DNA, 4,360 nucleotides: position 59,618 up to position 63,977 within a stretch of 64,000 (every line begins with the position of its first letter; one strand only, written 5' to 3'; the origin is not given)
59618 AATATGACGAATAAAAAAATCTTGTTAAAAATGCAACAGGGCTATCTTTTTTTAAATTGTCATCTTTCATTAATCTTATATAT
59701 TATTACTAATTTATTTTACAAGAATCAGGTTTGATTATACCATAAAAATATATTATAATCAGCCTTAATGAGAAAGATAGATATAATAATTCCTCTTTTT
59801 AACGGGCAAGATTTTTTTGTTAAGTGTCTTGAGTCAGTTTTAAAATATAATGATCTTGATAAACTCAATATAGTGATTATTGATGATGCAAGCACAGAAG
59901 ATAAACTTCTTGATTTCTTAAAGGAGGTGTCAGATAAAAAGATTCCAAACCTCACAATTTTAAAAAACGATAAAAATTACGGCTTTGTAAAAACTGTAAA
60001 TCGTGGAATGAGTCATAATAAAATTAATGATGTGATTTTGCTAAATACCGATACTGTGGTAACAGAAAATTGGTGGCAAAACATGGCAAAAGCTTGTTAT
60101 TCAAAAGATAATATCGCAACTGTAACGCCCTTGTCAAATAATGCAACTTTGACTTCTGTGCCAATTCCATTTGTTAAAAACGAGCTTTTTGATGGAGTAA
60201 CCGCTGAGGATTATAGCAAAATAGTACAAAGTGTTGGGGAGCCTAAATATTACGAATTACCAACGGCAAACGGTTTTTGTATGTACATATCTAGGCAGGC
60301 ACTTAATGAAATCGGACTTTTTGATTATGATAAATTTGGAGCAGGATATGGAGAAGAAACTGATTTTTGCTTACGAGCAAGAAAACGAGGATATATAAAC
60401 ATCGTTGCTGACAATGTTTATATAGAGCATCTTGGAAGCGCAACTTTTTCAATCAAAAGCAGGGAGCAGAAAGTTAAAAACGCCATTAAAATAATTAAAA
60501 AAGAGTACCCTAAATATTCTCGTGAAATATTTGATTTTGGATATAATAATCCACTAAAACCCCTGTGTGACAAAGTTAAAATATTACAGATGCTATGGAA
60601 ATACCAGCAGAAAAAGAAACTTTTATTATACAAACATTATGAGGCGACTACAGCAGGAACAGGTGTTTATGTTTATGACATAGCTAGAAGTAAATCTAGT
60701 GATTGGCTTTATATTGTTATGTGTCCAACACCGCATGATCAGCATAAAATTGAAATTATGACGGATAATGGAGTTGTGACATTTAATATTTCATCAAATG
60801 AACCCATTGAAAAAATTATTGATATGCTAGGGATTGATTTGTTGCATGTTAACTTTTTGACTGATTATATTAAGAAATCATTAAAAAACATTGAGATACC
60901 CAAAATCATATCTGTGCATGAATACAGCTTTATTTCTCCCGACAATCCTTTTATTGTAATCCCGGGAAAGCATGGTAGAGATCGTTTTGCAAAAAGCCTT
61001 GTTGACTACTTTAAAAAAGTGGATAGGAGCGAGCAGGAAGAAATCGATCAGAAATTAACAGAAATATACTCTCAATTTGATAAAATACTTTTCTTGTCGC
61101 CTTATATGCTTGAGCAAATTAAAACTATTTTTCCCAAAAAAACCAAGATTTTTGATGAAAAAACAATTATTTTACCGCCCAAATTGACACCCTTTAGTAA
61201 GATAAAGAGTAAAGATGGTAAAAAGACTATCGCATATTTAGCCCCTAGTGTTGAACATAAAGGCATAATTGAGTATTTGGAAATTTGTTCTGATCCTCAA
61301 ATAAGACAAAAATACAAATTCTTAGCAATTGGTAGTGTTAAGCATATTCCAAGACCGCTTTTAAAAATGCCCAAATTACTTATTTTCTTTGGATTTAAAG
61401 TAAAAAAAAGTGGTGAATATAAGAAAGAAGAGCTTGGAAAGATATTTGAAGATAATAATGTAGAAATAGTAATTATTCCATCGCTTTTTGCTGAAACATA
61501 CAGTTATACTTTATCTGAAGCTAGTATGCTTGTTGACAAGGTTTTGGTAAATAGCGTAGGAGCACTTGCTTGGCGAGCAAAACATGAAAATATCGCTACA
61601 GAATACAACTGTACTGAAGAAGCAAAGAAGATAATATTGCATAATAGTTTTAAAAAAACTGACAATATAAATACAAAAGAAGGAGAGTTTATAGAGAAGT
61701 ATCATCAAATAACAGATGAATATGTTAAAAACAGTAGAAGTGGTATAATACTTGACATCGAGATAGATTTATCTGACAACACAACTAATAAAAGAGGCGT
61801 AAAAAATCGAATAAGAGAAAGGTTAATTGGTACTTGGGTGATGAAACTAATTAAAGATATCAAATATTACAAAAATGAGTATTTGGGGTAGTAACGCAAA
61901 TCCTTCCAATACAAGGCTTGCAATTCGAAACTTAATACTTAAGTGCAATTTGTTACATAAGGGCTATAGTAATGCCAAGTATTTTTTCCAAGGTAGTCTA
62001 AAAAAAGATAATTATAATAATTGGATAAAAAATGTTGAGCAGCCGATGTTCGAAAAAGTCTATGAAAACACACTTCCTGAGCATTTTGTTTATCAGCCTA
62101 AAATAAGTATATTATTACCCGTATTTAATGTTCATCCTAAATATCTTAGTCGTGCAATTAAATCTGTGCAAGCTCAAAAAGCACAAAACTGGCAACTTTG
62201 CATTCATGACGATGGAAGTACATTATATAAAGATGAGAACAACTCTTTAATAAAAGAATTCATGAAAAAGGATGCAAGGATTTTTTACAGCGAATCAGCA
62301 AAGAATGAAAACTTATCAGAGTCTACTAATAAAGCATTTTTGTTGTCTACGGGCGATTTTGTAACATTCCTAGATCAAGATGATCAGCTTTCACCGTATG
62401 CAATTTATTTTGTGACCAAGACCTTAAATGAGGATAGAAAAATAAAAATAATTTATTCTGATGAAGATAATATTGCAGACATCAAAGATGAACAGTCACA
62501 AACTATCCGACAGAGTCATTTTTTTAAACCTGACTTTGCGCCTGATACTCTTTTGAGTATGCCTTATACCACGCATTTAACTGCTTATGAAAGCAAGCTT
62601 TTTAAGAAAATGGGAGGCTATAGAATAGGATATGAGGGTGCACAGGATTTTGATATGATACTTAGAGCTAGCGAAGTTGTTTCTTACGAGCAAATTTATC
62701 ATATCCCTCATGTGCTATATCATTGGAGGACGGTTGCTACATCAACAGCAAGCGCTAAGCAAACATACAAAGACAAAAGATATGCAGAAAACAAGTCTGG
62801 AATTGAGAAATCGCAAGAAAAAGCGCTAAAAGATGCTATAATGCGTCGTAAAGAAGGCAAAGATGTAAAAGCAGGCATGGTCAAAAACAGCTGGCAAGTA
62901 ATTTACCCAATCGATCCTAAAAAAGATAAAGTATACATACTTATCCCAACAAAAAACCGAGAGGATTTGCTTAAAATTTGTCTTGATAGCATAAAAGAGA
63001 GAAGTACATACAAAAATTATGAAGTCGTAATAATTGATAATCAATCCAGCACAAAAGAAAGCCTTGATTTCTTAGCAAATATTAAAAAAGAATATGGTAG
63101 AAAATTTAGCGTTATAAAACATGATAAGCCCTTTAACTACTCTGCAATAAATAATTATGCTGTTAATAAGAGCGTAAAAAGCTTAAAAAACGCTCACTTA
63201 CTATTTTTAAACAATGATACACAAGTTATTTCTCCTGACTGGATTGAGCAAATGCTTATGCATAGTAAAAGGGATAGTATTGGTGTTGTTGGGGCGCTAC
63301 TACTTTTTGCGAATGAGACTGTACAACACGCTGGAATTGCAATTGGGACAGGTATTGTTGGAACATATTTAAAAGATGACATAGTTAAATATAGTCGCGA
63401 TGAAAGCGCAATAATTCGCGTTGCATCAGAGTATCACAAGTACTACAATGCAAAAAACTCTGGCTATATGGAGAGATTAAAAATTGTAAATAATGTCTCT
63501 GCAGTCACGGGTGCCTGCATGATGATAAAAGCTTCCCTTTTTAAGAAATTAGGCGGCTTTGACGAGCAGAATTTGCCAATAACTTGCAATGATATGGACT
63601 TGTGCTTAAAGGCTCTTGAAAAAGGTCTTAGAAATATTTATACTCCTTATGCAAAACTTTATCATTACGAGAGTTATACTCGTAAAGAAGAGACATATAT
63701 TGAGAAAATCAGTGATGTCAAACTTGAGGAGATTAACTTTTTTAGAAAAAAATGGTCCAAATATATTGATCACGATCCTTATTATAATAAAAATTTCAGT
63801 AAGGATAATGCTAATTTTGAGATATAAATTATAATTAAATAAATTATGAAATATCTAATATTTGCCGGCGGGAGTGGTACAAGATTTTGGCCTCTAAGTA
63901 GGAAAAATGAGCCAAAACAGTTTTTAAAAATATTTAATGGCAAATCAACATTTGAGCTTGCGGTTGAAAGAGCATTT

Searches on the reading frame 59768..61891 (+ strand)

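Call 21: search_protein_families(library=ncbifam, proteins=[window:59768-61891:+], max_evalue=0.00001)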
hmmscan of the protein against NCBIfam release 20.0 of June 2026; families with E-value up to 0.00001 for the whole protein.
window:59768-61891:+ (707 aa): 6 families
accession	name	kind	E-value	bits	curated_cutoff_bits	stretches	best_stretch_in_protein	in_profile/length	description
NF038299.1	EPS_HpsN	equivalog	9.7e-11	41.2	425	1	3-226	2-225/317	hormogonium polysaccharide biosynthesis glycosyltransferase HpsN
TIGR03937.1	PgaC_IcaA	equivalog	3.9e-10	39.2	422.3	1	2-187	45-220/407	poly-beta-1,6-N-acetyl-D-glucosamine synthase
NF007482.0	PRK10073.1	equivalog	4.3e-10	39.1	423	1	3-108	7-108/334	glycosyltransferase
TIGR03965.1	mycofact_glyco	equivalog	1.8e-08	33.7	280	1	2-208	74-267/467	mycofactocin biosynthesis glycosyltransferase MftF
TIGR03111.1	glyc2_xrt_Gpos1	hypoth_equivalog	1.2e-07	30.9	363.95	1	3-120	50-166/439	TIGR03111 family XrtG-associated glycosyltransferase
NF041394.1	GtaseAglG_Halo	equivalog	1.4e-06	27.8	440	1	15-121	16-118/304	glucosyl-dolichyl phosphate glucuronosyltransferase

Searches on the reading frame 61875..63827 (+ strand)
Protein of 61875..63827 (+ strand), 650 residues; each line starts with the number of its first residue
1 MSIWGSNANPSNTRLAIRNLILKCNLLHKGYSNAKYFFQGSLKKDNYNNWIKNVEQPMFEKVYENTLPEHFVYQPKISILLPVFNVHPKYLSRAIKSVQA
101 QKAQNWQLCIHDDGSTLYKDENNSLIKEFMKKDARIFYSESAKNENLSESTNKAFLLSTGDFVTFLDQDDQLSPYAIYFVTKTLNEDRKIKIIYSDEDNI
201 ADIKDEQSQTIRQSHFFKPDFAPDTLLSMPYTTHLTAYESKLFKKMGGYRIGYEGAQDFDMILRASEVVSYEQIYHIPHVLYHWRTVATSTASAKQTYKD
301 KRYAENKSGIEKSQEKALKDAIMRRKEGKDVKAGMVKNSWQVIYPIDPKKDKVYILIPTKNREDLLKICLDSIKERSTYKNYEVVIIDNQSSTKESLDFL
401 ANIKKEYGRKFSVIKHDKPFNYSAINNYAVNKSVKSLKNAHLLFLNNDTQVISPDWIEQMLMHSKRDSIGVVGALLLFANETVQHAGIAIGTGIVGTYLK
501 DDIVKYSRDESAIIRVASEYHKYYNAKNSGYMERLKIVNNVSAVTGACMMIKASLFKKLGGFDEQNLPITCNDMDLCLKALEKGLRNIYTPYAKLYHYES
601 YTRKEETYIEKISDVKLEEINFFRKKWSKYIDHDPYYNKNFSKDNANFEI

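Call 21: search_protein_families(library=ncbifam, proteins=[window:61875-63827:+], max_evalue=0.00001)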
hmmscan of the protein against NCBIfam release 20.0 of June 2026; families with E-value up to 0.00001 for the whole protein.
window:61875-63827:+ (650 aa): 17 families
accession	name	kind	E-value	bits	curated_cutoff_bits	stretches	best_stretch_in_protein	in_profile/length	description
NF050050.1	ProtGlycPglI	equivalog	2.3e-22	79.8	500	2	75-185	2-109/306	GalNAc(5)-diNAcBac-PP-undecaprenol beta-1,3-glucosyltransferase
NF047683.1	TeichurnBiosyTuaG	equivalog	3.6e-22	79.2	400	2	74-173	5-100/252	teichuronic acid biosynthesis protein TuaG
NF007482.0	PRK10073.1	equivalog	1.9e-19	69.9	423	1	74-211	5-136/334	glycosyltransferase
TIGR03965.1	mycofact_glyco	equivalog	6e-19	68.2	280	1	347-476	70-191/467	mycofactocin biosynthesis glycosyltransferase MftF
TIGR04017.1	WcaA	equivalog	2.5e-18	66.7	495.75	1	74-264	4-187/279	colanic acid biosynthesis glycosyltransferase WcaA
NF007453.0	PRK10018.1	equivalog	3.3e-18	66.3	382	1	74-224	5-149/280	colanic acid biosynthesis glycosyltransferase WcaA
TIGR03937.1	PgaC_IcaA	equivalog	9.2e-17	61.1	422.3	1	70-190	40-156/407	poly-beta-1,6-N-acetyl-D-glucosamine synthase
NF053739.1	GlytfEpsEBac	equivalog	5.7e-16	58.3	450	1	75-265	1-185/265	glycosyltransferase EpsE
NF038299.1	EPS_HpsN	equivalog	3e-14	52.7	425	1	353-599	3-222/317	hormogonium polysaccharide biosynthesis glycosyltransferase HpsN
NF041875.1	EPS_EpsD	equivalog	8.7e-13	48.4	370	1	355-474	3-115/325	exopolysaccharide biosynthesis glycosyltransferase EpsD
TIGR03111.1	glyc2_xrt_Gpos1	hypoth_equivalog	1.6e-11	43.7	363.95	1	72-218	46-194/439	TIGR03111 family XrtG-associated glycosyltransferase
TIGR04242.1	nodulat_NodC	equivalog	1.8e-11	43.7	550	1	72-181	45-153/395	chitooligosaccharide synthase NodC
NF041394.1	GtaseAglG_Halo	equivalog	5.9e-10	38.9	440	0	90-175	17-98/304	glucosyl-dolichyl phosphate glucuronosyltransferase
TIGR04283.1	glyco_like_mftF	equivalog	8.6e-09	35.3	182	0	77-194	1-107/221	TIGR04283 family arsenosugar biosynthesis glycosyltransferase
TIGR04440.1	glyco_TIGR04440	domain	3.3e-06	27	70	0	353-479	2-123/215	TIGR00180 family glycosyltransferase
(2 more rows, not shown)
